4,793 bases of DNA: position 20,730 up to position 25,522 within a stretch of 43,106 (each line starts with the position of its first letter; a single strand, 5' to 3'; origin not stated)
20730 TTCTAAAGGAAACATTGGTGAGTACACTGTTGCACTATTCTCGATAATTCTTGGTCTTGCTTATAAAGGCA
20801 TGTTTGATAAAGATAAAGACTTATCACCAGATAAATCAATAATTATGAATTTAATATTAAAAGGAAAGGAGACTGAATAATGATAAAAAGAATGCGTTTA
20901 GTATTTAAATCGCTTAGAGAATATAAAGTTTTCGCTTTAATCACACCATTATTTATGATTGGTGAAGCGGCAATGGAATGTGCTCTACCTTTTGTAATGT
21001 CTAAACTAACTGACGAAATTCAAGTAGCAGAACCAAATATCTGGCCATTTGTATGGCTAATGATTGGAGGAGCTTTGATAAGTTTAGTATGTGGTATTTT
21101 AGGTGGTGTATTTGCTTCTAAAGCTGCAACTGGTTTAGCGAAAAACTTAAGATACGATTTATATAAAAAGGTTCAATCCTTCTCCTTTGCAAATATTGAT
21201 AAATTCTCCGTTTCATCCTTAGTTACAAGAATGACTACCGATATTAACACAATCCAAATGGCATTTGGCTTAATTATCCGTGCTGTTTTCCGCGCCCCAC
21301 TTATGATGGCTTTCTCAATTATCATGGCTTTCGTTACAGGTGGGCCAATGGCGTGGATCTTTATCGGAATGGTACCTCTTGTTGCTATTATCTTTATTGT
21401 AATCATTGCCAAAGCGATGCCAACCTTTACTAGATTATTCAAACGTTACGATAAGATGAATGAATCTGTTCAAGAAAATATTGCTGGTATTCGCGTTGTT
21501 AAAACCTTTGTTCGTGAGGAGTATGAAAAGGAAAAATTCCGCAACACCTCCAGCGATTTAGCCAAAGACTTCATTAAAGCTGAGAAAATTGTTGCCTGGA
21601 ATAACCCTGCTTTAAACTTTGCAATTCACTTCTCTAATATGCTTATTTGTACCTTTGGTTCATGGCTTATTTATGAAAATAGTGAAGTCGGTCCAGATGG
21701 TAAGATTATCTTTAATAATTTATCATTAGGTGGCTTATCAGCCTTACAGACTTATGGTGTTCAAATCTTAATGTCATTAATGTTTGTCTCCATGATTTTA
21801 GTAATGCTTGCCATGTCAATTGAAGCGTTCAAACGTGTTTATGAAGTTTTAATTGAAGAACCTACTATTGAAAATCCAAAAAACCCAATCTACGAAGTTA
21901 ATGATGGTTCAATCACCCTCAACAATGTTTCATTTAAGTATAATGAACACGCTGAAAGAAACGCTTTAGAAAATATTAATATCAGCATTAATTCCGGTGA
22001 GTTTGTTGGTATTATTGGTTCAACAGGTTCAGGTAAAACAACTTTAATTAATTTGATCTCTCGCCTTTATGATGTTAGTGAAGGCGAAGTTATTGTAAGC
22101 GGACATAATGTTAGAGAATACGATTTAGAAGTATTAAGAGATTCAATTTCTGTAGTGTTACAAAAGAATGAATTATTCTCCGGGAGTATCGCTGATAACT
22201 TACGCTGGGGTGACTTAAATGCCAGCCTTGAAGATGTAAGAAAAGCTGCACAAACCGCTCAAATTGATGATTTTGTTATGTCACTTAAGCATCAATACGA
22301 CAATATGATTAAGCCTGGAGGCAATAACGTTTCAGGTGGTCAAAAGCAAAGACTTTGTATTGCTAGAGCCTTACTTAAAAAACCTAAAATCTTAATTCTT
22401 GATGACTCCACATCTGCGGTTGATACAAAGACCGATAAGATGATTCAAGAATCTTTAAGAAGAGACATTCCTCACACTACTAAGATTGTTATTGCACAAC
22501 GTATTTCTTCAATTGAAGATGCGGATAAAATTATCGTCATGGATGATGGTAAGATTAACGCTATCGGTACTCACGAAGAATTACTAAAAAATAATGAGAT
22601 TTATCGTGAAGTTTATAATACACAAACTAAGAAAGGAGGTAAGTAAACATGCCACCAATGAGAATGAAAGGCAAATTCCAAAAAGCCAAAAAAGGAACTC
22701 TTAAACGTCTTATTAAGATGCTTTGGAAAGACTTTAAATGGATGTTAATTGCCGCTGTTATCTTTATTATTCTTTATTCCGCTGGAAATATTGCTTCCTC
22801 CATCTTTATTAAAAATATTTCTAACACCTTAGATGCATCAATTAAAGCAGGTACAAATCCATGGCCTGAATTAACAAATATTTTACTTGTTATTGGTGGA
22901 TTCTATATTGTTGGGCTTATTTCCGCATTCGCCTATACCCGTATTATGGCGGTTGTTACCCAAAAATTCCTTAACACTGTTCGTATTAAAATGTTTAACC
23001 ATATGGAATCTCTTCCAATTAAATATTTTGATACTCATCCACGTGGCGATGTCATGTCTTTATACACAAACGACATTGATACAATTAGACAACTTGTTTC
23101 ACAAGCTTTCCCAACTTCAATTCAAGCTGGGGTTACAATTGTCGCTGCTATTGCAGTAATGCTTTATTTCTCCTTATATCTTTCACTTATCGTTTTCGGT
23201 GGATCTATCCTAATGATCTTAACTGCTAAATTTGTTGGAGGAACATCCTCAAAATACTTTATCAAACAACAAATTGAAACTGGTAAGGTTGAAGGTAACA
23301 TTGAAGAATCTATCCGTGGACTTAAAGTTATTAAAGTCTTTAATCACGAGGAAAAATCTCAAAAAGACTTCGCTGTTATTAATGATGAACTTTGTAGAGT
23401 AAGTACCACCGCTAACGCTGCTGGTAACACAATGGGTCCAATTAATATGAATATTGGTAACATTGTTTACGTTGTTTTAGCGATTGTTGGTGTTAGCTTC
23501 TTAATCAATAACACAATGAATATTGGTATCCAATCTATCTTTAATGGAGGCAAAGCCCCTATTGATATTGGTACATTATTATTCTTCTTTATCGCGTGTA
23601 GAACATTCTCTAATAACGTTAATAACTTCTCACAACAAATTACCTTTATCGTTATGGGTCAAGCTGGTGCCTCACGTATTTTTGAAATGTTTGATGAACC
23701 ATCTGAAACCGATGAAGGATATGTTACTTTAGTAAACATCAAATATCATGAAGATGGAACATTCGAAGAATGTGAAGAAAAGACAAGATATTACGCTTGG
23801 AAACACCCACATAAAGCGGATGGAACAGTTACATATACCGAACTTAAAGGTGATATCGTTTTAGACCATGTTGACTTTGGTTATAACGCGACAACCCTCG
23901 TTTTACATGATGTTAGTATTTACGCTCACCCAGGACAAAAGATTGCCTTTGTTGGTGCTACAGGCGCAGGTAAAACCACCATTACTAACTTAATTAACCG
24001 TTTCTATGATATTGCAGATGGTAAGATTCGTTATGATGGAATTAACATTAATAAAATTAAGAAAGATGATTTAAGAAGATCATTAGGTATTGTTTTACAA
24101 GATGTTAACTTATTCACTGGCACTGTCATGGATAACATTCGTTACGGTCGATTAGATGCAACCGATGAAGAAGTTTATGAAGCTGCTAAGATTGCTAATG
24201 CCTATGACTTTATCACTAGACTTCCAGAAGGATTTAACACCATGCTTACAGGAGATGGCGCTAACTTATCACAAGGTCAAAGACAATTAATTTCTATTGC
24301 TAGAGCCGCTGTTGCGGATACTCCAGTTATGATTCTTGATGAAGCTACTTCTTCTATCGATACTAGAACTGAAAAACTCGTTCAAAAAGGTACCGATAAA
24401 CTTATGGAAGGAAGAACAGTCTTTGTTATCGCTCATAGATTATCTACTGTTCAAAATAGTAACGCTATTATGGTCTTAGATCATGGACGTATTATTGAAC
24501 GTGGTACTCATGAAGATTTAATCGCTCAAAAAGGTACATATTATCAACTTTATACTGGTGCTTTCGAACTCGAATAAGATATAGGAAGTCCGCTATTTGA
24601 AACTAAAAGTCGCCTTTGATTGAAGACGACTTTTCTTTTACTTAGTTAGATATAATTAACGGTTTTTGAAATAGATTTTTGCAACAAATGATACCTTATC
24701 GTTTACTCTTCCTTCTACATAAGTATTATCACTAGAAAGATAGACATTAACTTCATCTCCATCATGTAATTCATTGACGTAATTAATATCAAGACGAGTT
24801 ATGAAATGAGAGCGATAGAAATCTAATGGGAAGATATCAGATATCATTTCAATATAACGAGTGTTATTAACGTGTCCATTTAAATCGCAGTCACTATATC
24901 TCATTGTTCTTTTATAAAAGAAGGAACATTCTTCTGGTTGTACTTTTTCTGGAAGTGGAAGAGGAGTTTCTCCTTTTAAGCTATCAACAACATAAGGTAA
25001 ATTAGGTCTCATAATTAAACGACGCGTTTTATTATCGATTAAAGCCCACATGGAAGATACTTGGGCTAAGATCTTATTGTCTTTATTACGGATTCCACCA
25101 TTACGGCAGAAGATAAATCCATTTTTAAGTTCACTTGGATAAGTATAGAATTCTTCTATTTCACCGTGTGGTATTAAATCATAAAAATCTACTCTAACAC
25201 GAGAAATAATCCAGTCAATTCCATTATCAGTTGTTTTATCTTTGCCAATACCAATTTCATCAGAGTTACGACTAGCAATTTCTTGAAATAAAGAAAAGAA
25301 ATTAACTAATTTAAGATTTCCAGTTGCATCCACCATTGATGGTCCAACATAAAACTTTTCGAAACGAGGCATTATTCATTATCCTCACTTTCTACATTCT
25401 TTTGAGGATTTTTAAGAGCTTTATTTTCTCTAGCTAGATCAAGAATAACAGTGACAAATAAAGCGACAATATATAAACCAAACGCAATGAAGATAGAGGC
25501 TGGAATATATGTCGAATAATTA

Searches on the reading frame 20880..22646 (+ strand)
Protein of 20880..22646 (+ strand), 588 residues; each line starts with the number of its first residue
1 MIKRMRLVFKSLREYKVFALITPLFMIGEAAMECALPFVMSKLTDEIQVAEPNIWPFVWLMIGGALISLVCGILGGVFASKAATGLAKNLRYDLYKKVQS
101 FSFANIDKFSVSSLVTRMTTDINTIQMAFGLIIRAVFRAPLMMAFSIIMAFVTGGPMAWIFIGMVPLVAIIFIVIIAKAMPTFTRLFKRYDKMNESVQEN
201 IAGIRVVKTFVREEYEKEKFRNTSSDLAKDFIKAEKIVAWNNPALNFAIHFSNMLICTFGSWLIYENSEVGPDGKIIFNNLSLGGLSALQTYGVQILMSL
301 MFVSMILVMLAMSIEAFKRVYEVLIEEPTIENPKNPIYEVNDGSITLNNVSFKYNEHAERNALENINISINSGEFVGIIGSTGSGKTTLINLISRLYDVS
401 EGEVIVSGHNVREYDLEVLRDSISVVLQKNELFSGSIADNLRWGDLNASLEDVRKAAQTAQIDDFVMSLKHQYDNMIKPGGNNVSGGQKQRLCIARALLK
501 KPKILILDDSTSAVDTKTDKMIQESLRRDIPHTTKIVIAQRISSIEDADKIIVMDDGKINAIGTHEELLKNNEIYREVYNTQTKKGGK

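Call 9: search_protein_families(library=pfam, proteins=[window:20880-22646:+], max_evalue=0.001)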
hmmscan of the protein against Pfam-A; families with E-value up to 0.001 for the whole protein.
window:20880-22646:+ (588 aa): 2 families
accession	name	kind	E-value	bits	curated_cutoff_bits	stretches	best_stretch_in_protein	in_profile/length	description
PF00664.28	ABC_membrane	-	5.4e-40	138.2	28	1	23-282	5-267/274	ABC transporter transmembrane region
PF00005.33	ABC_tran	-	7e-33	114.6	25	1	363-512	1-137/137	ABC transporter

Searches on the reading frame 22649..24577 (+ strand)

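Call 9: search_protein_families(library=pfam, proteins=[window:22649-24577:+], max_evalue=0.001)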
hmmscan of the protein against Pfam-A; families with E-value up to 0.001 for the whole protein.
window:22649-24577:+ (642 aa): 3 families
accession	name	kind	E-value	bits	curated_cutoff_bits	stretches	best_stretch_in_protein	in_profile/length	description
PF00664.28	ABC_membrane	-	5.8e-47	161.1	28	1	33-297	1-262/274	ABC transporter transmembrane region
PF00005.33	ABC_tran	-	4.3e-27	95.8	25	1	419-568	1-137/137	ABC transporter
PF02463.25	SMC_N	-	1.6e-05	24.8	40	1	287-608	135-209/220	RecF/RecN/SMC N terminal domain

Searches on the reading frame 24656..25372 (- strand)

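Call 8: search_protein_families(library=pfam, proteins=[window:24656-25372:-], max_evalue=0.001)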
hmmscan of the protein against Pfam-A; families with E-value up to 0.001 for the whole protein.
window:24656-25372:- (238 aa): 3 families
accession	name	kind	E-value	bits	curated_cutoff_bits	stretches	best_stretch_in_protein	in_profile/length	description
PF01643.23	Acyl-ACP_TE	-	1.4e-17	64.1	23.7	1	6-119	7-120/131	Acyl-ACP thioesterase N-terminal domain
PF20791.3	Acyl-ACP_TE_C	-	3e-15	56.7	21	1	151-216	8-73/101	Acyl-ACP thioesterase C-terminal domain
PF13279.12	4HBT_2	-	2.4e-11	44.6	25.5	1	9-144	1-118/122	Thioesterase-like superfamily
